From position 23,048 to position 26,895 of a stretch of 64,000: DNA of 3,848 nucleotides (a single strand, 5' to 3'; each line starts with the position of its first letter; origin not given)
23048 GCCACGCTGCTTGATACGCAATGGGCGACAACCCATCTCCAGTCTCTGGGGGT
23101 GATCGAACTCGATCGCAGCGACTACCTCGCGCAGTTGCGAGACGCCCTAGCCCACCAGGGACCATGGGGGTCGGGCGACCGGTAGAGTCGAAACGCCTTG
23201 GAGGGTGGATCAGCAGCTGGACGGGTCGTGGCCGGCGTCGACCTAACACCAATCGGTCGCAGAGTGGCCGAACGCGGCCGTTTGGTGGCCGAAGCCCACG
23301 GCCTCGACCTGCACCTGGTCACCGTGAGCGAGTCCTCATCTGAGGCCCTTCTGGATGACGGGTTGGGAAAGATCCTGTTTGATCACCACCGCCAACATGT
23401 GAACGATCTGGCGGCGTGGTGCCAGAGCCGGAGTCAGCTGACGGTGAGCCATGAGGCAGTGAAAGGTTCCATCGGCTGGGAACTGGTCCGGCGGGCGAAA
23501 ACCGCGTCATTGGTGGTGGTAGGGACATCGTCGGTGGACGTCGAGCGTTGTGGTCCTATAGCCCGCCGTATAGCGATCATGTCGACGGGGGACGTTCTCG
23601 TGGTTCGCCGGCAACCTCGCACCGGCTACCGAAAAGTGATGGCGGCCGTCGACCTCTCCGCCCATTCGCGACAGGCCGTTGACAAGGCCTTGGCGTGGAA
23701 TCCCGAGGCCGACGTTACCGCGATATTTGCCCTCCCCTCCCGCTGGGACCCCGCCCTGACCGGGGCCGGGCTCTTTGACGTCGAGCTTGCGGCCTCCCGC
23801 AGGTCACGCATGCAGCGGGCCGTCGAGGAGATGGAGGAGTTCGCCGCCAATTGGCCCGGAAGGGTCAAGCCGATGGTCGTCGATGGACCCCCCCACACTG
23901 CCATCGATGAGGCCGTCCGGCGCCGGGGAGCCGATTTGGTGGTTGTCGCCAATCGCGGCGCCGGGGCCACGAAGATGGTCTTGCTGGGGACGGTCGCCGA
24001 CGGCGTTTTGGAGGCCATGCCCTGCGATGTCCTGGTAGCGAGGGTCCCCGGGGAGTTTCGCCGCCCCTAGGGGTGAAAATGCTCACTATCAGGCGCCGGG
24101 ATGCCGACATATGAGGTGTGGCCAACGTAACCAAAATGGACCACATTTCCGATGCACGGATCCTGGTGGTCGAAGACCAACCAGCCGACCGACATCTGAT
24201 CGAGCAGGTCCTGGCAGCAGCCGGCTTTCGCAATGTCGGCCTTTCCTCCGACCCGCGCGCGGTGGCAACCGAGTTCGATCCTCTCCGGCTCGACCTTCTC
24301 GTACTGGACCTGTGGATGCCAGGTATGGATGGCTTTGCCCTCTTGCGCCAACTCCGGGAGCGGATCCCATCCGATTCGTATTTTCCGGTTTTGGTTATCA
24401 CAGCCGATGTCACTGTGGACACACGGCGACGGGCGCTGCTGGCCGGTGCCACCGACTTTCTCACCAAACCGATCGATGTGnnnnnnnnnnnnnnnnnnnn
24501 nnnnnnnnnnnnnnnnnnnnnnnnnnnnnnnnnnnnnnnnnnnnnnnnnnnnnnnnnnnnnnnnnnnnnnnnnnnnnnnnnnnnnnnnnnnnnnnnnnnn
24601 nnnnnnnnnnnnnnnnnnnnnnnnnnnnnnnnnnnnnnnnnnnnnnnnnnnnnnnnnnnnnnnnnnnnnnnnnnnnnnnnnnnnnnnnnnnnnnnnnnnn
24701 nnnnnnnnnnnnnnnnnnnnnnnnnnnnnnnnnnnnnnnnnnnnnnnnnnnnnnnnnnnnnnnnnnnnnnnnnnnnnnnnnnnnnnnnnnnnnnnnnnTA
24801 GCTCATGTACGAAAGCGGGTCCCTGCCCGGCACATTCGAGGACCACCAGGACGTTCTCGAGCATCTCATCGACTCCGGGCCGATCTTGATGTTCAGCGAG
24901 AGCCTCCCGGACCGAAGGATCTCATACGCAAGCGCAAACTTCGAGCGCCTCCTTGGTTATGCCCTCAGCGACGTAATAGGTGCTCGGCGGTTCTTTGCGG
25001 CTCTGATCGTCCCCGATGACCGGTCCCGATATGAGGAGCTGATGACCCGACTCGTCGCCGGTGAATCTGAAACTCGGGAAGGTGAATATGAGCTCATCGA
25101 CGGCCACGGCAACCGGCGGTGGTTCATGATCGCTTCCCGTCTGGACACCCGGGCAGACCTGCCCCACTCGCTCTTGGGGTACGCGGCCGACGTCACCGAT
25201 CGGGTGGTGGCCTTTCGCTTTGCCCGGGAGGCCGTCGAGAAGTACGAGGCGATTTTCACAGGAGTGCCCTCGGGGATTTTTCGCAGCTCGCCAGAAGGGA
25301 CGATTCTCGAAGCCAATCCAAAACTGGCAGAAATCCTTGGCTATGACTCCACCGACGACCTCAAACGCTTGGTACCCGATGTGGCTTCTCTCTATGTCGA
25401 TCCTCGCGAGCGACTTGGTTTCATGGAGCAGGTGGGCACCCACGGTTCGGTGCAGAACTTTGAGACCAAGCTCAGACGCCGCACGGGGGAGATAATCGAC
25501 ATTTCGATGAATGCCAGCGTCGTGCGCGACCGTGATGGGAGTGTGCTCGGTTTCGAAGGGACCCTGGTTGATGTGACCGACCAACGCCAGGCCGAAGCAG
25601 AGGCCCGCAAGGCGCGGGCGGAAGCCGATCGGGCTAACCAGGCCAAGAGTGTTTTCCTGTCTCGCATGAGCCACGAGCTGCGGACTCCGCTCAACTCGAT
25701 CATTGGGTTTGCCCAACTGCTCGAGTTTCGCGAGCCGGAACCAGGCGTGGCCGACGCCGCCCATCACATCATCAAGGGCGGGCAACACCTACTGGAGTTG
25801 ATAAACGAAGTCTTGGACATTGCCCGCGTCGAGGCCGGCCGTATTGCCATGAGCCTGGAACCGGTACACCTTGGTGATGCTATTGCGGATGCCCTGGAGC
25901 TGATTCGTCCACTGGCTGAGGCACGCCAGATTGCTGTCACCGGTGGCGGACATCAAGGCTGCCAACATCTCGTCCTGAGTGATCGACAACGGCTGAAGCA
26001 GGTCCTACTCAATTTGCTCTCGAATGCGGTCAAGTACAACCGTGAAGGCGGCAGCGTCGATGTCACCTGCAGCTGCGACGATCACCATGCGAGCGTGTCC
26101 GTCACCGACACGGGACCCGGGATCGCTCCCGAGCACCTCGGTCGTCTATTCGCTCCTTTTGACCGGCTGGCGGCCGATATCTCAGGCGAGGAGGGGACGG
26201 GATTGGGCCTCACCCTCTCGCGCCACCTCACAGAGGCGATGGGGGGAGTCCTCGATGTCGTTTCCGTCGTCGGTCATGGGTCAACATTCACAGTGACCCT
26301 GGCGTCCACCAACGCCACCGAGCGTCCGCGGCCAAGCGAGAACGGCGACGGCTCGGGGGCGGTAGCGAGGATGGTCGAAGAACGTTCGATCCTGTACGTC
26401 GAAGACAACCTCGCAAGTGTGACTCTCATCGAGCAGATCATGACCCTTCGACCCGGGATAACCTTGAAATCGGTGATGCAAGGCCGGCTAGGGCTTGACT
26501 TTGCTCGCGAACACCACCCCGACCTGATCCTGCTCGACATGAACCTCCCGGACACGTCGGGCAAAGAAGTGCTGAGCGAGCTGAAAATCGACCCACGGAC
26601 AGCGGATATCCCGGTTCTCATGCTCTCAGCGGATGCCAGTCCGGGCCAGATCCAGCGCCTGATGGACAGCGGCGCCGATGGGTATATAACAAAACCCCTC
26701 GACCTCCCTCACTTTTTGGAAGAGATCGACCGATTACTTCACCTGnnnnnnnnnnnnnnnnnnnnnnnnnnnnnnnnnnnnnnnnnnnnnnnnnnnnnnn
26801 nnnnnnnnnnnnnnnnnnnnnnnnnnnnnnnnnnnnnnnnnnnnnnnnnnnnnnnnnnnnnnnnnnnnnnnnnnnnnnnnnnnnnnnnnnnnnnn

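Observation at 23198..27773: Compact signalling module: tandem-USP, then REC-pseudoDHp, then PAS hybrid histidine kinase (HK-REC), then REC-HD-GYP.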

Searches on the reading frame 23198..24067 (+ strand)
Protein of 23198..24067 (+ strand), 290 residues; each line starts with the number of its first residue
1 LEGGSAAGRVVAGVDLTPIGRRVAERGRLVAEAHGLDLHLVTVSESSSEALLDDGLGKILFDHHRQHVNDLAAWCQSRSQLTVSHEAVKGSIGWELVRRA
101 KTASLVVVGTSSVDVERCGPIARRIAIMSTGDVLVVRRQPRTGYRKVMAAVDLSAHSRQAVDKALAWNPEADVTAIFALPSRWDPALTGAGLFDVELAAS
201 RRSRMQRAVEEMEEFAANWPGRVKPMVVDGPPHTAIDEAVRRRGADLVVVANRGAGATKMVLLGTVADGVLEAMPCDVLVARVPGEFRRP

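Call 3: search_protein_families(library=pfam, proteins=[window:23198-24067:+], max_evalue=0.01)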
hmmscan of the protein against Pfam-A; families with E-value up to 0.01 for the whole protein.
window:23198-24067:+ (290 aa): 1 family
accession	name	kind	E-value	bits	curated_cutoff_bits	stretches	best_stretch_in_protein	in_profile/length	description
PF00582.32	Usp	-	2.3e-25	90.2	24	2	144-282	2-141/141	Universal stress protein family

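Call 4: search_protein_families(library=ncbifam, proteins=[window:23198-24067:+], max_evalue=0.01)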
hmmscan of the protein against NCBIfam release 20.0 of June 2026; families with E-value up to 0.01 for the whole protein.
window:23198-24067:+ (290 aa): 2 families
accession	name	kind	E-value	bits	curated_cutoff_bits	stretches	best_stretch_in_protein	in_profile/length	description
NF008380.0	PRK11175.1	equivalog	0.00011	21.2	227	1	225-282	243-300/313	universal stress protein UspE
NF011581.0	PRK15005.1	equivalog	0.0018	18.5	166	1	219-282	82-144/144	universal stress protein UspF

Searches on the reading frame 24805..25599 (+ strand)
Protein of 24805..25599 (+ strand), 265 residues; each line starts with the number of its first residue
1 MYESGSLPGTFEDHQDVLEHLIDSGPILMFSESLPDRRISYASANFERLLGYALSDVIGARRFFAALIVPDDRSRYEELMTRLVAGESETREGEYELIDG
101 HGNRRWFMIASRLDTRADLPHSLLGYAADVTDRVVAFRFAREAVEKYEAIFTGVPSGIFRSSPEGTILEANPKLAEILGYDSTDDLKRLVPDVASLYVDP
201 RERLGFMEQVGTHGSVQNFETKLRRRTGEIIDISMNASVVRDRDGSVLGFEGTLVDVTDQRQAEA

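Call 49: search_solved_structures(query=window:24805-25599:+, max_evalue=0.001, show_alignments=0)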
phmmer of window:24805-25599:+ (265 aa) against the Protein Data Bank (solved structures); distinct sequences matched with E-value up to 0.001: 2.
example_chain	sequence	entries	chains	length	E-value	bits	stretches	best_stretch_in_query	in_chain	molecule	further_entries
6hmj_A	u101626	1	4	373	2.8e-07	33.6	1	29-135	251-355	Putative PAS/PAC sensor protein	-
3mr0_A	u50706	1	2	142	0.00012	25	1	35-134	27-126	Sensory box histidine kinase/response regulator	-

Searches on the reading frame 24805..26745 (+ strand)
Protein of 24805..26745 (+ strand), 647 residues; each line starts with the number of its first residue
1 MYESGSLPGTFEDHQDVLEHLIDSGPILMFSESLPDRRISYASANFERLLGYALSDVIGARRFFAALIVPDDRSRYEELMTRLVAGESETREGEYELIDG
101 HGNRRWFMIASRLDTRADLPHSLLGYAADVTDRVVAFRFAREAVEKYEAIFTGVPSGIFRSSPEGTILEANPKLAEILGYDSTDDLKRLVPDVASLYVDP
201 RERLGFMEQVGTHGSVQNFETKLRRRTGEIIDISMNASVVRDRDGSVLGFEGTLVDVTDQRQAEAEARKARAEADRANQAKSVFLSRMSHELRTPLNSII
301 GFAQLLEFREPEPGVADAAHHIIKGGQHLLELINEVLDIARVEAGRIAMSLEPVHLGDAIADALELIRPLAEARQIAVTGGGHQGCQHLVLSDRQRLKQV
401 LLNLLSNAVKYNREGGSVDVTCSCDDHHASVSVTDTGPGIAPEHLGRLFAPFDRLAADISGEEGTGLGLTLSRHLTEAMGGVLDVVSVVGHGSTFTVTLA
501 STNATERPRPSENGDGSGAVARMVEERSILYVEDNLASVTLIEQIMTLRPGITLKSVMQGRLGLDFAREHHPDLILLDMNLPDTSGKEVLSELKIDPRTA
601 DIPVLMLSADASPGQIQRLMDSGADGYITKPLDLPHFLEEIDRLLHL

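Call 3: search_protein_families(library=pfam, proteins=[window:24805-26745:+], max_evalue=0.01)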
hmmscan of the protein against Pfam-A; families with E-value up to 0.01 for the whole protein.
window:24805-26745:+ (647 aa): 9 families
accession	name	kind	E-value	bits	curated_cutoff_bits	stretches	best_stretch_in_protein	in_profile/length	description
PF02518.31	HATPase_c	-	2.2e-29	102.6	26.4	1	393-500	2-108/111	Histidine kinase-, DNA gyrase B-, and HSP90-like ATPase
PF00072.30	Response_reg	-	1.5e-20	73.8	30.2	1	529-641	1-110/111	Response regulator receiver domain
PF13426.13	PAS_9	-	3e-18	66.4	27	2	156-259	2-103/103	PAS domain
PF00989.32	PAS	-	4.9e-17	62.4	22.6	2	145-256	1-112/113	PAS fold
PF00512.31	HisKA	-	1.2e-16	60.9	26.9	1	281-345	2-66/66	His Kinase A (phospho-acceptor) domain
PF08448.16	PAS_4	-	3.1e-16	60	23.1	2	35-134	13-109/110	PAS fold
PF08447.18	PAS_3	-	3.8e-15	56.3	25.6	2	40-107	2-68/89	PAS fold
PF13188.13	PAS_8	-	1.6e-11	44.1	21.8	1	145-202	1-59/65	PAS domain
PF13581.12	HATPase_c_2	-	2.1e-05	24.9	27.4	1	394-479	29-112/127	Histidine kinase-like ATPase domain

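Call 4: search_protein_families(library=ncbifam, proteins=[window:24805-26745:+], max_evalue=0.01)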
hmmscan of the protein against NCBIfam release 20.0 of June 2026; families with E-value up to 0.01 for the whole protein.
window:24805-26745:+ (647 aa): 155 families (the best 25 are shown)
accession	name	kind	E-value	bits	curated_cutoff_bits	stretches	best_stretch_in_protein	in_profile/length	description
TIGR02956.1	TMAO_torS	equivalog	1e-78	265.5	676.5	1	266-645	449-820/967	TMAO reductase system sensor histidine kinase/response regulator TorS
NF038297.2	hybrid_HK_HrmK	equivalog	1.6e-69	235.1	725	1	261-637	215-600/607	hybrid histidine kinase/response regulator HrmK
NF041947.1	LuxQ_Vibrio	equivalog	8.3e-67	225.7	1200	1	256-633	447-827/843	quorum-sensing autoinducer 2 sensor kinase/phosphatase LuxQ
NF011874.0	PRK15347.1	equivalog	5.2e-63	213.4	852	2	266-503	383-616/921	two component system sensor kinase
NF008318.0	PRK11107.1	equivalog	5.5e-60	203.4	890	2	270-501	282-518/920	two-component sensor histidine kinase BarA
NF008302.0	PRK11091.1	equivalog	2.2e-58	198.1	838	1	241-644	250-642/779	aerobic respiration two-component sensor histidine kinase ArcB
NF008543.0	PRK11466.1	equivalog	1.1e-53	182.3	982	1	265-592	428-747/914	TMAO reductase system sensor histidine kinase/response regulator TorS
NF046044.1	PnpS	equivalog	7.8e-52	176.6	400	1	142-499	52-389/390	two-component system histidine kinase PnpS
NF047874.1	MASE3_PAS_HK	subfamily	1.4e-49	169.5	560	1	142-513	262-637/655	MASE3 domain-containing sensor histidine kinase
NF045901.1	HisKinLetSLeg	equivalog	5.4e-48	163.7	1650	2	274-499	286-516/906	two-component system sensor histidine kinase LetS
NF050805.1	CellDivHKDivJCaul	equivalog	1.4e-46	158.9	1000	1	252-502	269-521/531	cell cycle sensor histidine kinase DivJ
TIGR02966.1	phoR_proteo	equivalog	8.2e-46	156.5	334.2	1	274-499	107-333/333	phosphate regulon sensor histidine kinase PhoR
NF041832.1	near_NosP_CTERM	subfamily_domain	2e-45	155.5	400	1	275-632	1-357/370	NahK/ErcS family hybrid sensor histidine kinase/response regulator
NF041880.1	EPS_EpsF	equivalog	1.4e-44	152.4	900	1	213-499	212-491/492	response regulator EpsF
NF008099.0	PRK10841.1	equivalog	2.1e-44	151.5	920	2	253-507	442-696/949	two-component system sensor histidine kinase RcsC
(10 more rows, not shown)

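Call 32: find_related_loci(query=A2, collection=genome_contigs, flank=5000)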
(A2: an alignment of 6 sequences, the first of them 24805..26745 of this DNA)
Query A2 (647 aa) in genome_contigs; peptide patterns used: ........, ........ (x = any residue, [..] = any of these).
600 stretches matched a pattern (row limit reached: there are more); 585 encode a relative of the query (tblastn E <= 1e-3); the best 80 are kept; 80 distinct loci.
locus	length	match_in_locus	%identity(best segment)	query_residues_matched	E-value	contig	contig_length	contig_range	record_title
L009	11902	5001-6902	51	15-646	0e+0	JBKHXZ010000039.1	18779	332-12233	MAG: Acidimicrobiia bacterium isolate N_bin.31.orig k127_638512, whole genome shotgun sequence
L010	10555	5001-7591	42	35-645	2e-127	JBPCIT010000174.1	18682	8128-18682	MAG: Longimicrobiaceae bacterium isolate TH_ant_mag_7 S1Ck127_9578444_flag_1_multi_9.2246_len_18682, whole genome shotgu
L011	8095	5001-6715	50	202-645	3e-124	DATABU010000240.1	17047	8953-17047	MAG TPA_asm: Longimicrobiaceae bacterium isolate SMAG_U6706 k141_1543742, whole genome shotgun sequence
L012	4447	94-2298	41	35-645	1e-124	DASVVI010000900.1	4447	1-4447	MAG TPA_asm: Longimicrobium sp. isolate SMAG_U3339 k141_24675, whole genome shotgun sequence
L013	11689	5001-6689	41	90-644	2e-121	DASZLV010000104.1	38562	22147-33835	MAG TPA_asm: Solirubrobacteraceae bacterium isolate SMAG_U5874 k141_5317758, whole genome shotgun sequence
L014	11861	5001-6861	54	250-647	8e-121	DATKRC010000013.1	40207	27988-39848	MAG TPA_asm: Acidimicrobiales bacterium isolate SMAG_U14018 k141_1481221, whole genome shotgun sequence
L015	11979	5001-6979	42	130-646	5e-119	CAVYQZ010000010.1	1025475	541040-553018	MAG: Candidatus Aminicenantes bacterium isolate MFD04716.bin.2.288 genome assembly, contig: contig_5963, whole genome sh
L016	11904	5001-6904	46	138-647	9e-118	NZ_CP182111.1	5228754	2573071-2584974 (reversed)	Pseudomonas sp. OHS18 chromosome, complete genome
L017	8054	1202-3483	39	39-645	9e-117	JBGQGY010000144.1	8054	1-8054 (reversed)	MAG: bacterium isolate OBJ2_061818_090_16 k141_1081648_length_8054_cov_19.4220, whole genome shotgun sequence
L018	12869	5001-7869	50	233-645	2e-116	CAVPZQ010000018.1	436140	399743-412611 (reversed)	MAG: Bryobacterales bacterium isolate MFD10064.bin.2.53 genome assembly, contig: contig_30591, whole genome shotgun sequ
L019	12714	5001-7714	53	254-646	5e-115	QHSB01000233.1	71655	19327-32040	MAG: Candidatus Rokuibacteriota bacterium isolate AR40 14_0903_16_30cm_scaffold_1133_curated, whole genome shotgun seque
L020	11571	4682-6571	42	18-645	8e-133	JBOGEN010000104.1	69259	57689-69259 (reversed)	MAG: Actinomycetes bacterium isolate SC-S_metawrap_bin.74 k127_2152055, whole genome shotgun sequence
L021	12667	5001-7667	54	281-645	4e-114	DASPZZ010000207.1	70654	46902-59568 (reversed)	MAG TPA_asm: Candidatus Binatia bacterium isolate SMAG_U11632 k141_753940, whole genome shotgun sequence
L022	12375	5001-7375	37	38-646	5e-112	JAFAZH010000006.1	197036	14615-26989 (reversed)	MAG: Abditibacteriaceae bacterium isolate CP_BM_RX_R8_36 BM_RX_R8_k147_2735474, whole genome shotgun sequence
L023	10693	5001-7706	53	267-645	4e-112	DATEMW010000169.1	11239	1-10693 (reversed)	MAG TPA_asm: Candidatus Methylomirabilota bacterium isolate SMAG_U8953 k141_2690173, whole genome shotgun sequence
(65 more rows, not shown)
